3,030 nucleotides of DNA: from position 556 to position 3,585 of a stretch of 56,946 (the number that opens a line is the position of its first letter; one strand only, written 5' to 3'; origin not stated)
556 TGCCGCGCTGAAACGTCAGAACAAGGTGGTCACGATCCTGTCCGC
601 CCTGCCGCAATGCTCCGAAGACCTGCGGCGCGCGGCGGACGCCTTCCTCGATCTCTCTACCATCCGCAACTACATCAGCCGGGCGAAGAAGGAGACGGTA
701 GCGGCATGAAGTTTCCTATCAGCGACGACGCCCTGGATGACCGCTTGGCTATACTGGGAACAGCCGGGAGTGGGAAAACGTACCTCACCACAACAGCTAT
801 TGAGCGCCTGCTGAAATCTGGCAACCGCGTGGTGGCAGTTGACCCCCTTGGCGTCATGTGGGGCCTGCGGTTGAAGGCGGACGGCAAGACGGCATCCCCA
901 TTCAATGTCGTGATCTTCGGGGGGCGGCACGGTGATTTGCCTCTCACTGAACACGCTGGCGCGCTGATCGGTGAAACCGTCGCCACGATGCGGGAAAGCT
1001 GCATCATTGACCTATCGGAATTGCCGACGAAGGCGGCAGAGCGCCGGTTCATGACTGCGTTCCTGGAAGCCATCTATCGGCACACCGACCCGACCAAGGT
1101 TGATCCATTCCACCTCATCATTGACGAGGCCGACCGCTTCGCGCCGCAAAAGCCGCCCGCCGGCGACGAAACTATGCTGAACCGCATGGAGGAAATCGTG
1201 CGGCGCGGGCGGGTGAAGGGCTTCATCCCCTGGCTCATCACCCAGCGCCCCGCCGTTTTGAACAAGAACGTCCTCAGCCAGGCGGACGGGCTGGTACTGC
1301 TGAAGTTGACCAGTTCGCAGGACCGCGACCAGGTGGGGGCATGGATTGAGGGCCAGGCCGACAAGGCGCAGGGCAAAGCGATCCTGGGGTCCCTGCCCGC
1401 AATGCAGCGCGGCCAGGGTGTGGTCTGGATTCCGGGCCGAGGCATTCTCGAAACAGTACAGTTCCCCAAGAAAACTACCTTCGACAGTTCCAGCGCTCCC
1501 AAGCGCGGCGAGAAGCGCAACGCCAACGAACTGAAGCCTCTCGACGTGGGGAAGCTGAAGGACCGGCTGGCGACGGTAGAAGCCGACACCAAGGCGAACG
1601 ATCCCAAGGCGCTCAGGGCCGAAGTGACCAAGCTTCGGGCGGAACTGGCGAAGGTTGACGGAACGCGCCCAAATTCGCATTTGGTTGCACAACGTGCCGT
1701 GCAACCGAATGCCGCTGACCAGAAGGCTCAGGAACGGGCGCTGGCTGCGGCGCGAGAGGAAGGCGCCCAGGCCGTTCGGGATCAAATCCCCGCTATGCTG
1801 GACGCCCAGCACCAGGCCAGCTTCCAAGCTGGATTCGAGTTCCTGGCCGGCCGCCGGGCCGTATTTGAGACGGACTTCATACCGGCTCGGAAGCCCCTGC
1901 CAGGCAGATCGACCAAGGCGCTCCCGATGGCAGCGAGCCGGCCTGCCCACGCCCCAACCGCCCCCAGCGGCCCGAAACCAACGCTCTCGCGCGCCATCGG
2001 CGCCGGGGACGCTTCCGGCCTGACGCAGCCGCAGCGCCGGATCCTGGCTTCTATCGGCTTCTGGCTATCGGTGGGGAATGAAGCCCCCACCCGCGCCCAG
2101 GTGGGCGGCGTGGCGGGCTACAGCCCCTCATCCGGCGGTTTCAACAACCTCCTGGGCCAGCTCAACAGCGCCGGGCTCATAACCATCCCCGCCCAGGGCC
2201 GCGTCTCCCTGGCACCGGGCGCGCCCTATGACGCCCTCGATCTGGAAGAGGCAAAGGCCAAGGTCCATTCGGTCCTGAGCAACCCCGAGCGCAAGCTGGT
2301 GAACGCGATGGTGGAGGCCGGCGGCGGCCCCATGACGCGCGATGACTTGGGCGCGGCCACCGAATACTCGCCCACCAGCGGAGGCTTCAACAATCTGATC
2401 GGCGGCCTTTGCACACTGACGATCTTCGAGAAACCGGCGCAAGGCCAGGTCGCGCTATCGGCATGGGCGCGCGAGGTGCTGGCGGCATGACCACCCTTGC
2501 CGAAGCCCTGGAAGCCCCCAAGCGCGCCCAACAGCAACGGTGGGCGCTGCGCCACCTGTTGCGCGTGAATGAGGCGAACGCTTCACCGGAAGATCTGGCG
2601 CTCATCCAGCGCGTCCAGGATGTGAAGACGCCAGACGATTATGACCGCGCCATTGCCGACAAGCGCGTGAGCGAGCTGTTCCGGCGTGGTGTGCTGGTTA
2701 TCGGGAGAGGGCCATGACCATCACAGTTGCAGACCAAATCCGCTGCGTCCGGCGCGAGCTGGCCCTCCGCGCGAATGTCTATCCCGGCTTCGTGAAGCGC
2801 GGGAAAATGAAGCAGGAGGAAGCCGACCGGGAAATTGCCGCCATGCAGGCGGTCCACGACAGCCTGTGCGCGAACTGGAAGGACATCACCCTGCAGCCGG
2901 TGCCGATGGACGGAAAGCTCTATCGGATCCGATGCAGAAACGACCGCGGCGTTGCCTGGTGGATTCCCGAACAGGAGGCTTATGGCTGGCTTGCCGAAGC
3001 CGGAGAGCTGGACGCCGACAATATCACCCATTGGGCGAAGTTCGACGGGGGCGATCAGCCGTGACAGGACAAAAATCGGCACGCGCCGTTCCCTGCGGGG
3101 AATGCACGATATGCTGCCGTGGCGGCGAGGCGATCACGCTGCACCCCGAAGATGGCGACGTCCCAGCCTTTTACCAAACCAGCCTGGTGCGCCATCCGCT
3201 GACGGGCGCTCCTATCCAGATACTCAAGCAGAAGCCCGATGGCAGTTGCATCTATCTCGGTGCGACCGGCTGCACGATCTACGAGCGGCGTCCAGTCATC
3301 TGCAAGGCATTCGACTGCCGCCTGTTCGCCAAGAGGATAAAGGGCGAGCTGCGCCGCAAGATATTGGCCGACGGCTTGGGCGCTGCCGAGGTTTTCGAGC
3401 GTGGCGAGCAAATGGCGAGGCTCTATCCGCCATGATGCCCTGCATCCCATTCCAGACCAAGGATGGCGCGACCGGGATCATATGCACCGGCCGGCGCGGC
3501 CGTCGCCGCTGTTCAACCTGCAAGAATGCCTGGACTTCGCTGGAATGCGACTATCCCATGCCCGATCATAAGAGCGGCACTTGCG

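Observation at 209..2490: Degenerate NYN domain plus HerA-like ATPase with twin wHTH tail: candidate undescribed effector-translocase module next to int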

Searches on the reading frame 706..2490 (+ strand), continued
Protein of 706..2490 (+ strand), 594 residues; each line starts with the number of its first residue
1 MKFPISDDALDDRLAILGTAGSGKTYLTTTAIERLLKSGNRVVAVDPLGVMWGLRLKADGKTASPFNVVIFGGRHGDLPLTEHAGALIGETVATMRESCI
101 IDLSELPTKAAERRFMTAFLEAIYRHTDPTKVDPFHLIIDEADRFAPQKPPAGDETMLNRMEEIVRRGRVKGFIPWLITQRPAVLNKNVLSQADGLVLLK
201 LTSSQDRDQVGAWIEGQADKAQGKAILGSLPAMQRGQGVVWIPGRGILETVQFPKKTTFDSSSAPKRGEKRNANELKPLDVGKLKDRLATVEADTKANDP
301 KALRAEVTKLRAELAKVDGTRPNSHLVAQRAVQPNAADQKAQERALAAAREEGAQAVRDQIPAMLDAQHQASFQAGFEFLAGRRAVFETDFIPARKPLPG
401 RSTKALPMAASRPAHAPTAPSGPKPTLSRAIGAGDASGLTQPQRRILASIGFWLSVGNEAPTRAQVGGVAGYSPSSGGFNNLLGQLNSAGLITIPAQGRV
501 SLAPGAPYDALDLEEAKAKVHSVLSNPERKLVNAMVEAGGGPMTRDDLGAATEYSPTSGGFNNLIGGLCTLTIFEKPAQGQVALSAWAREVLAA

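Call 109: search_protein_families(library=pfam, alignment_id=A5, max_evalue=0.0001)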
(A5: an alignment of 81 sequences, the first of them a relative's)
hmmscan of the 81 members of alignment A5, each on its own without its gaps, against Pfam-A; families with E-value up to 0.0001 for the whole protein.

A. member 1, L012:7357-9954:+ (865 aa): 1 family
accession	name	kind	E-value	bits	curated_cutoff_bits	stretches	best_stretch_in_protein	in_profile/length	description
PF01555.25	N6_N4_Mtase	-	2.6e-13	50.9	26.7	1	751-835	144-220/221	DNA methylase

B. families by the number of members that match (of 81 scanned): 24 families
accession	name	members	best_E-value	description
PF13392.12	HNH_3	4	5.2e-13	HNH endonuclease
PF01555.25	N6_N4_Mtase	3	7.5e-40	DNA methylase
PF20530.3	DUF6745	2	1e-35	Domain of unknown function (DUF6745)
PF07799.17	DUF1643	2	9.8e-33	Protein of unknown function (DUF1643)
PF07505.17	DUF5131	1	5.9e-70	Protein of unknown function (DUF5131)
PF18897.5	Gp3-like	1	8e-32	Recombination directionality factor-like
PF05063.20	MT-A70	1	2.6e-28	MT-A70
PF22022.2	Phage_int_M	1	2.3e-21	Phage integrase central domain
PF13356.12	Arm-DNA-bind_3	1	3.3e-15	Arm DNA-binding domain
PF13744.12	HTH_37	1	1.8e-13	Helix-turn-helix domain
PF01381.28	HTH_3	1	2.2e-13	Helix-turn-helix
PF07750.17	GcrA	1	6.6e-10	GcrA cell cycle regulator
PF01935.23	DUF87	1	8.8e-10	Helicase HerA, central domain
PF00589.27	Phage_integrase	1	9.4e-10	Phage integrase family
PF06627.17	DUF1153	1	9.6e-10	Protein of unknown function (DUF1153)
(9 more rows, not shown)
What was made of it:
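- On HerA-based two-gene systems (NurA-HerA, SIR2-HerA, DUF4297-HerA): Census of the upstream slot (call 109).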

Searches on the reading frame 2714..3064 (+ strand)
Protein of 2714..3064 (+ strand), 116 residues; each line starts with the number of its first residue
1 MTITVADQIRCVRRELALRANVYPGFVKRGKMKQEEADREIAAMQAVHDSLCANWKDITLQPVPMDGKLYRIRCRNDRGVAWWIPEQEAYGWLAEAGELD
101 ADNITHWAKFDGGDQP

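Call 27: search_protein_families(library=phrogs, proteins=[window:2714-3064:+], max_evalue=0.01)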
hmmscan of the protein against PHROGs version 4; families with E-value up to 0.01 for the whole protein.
window:2714-3064:+ (116 aa): 1 family
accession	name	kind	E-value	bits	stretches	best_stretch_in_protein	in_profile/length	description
phrog_19667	-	unknown function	3.7e-07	30.9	1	6-50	13-57/64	-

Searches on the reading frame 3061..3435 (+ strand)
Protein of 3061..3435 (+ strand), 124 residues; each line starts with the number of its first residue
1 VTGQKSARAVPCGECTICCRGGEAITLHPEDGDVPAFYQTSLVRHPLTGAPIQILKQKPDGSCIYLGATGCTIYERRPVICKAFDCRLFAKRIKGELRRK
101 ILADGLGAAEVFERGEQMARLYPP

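Call 27: search_protein_families(library=phrogs, proteins=[window:3061-3435:+], max_evalue=0.01)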
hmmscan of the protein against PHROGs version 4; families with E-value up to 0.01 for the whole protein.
window:3061-3435:+ (124 aa): 1 family
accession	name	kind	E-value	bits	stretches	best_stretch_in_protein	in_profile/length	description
phrog_9155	-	unknown function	0.0015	19.3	0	11-86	15-69/181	-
